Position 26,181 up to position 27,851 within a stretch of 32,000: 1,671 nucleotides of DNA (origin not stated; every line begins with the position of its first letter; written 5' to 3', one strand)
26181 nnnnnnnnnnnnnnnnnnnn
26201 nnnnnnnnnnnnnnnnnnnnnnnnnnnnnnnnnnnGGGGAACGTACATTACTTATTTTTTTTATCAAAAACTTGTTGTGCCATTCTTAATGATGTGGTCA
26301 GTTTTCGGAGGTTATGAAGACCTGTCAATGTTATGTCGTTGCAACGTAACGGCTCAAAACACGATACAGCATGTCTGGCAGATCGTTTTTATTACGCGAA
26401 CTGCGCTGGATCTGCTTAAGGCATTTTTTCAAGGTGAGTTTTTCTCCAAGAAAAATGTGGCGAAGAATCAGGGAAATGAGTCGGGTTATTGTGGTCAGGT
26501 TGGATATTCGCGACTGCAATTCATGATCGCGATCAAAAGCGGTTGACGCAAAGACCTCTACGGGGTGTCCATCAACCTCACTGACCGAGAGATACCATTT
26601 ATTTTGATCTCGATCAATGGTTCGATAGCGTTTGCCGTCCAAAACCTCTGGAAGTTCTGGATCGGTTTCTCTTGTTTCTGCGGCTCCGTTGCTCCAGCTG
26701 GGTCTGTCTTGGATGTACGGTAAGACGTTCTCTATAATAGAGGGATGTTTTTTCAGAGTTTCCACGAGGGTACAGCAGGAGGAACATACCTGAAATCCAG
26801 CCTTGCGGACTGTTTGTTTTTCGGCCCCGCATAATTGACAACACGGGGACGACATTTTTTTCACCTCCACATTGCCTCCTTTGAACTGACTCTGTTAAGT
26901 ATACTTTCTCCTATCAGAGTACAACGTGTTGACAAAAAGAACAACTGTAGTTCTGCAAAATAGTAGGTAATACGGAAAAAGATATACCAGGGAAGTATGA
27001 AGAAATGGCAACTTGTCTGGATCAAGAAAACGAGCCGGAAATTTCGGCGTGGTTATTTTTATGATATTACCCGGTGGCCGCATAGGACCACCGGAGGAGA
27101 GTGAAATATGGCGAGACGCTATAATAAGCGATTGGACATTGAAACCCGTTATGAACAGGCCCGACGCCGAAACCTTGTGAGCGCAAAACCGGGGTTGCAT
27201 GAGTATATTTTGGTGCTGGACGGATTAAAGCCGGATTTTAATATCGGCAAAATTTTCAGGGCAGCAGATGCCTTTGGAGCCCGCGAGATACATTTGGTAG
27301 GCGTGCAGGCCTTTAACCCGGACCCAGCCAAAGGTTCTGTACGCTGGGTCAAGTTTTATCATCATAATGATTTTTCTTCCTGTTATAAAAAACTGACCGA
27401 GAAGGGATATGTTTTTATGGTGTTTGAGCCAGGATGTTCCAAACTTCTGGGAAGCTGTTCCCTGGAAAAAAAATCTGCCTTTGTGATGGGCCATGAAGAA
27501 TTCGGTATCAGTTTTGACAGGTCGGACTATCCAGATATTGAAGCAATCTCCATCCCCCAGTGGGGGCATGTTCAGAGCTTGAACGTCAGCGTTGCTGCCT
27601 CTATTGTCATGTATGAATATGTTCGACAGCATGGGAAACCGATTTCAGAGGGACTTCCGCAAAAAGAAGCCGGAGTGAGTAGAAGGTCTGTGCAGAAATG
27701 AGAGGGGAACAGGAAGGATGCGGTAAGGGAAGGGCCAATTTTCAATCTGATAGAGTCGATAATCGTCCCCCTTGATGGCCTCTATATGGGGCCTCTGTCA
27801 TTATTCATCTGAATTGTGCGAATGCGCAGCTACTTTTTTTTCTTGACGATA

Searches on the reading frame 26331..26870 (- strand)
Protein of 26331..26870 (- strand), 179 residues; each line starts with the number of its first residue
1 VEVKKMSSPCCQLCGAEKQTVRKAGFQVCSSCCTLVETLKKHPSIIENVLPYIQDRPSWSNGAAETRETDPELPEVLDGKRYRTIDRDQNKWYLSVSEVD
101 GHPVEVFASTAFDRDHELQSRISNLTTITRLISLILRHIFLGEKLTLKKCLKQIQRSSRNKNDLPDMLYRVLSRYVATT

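Call 16: search_protein_families(library=pfam, proteins=[window:26331-26870:-], max_evalue=0.001)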
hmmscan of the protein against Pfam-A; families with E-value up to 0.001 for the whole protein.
window:26331-26870:- (179 aa): 1 family
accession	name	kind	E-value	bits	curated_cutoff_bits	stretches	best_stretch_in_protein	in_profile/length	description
PF12637.14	TSCPD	-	2.5e-08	34.5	22.8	1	81-175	2-87/88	TSCPD domain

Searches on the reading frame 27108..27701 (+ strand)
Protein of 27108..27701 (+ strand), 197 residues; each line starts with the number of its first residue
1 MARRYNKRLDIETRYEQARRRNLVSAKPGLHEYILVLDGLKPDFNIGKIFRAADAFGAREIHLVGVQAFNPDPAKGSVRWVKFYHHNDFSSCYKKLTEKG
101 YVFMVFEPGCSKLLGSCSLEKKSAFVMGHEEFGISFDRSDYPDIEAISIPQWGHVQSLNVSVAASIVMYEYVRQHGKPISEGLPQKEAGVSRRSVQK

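Call 16: search_protein_families(library=pfam, proteins=[window:27108-27701:+], max_evalue=0.001)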
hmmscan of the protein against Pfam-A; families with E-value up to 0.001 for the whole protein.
window:27108-27701:+ (197 aa): 1 family
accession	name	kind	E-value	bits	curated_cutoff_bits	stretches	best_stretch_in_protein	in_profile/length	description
PF00588.24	SpoU_methylase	-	6.2e-27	94.9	29.7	1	34-169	3-142/142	SpoU rRNA Methylase family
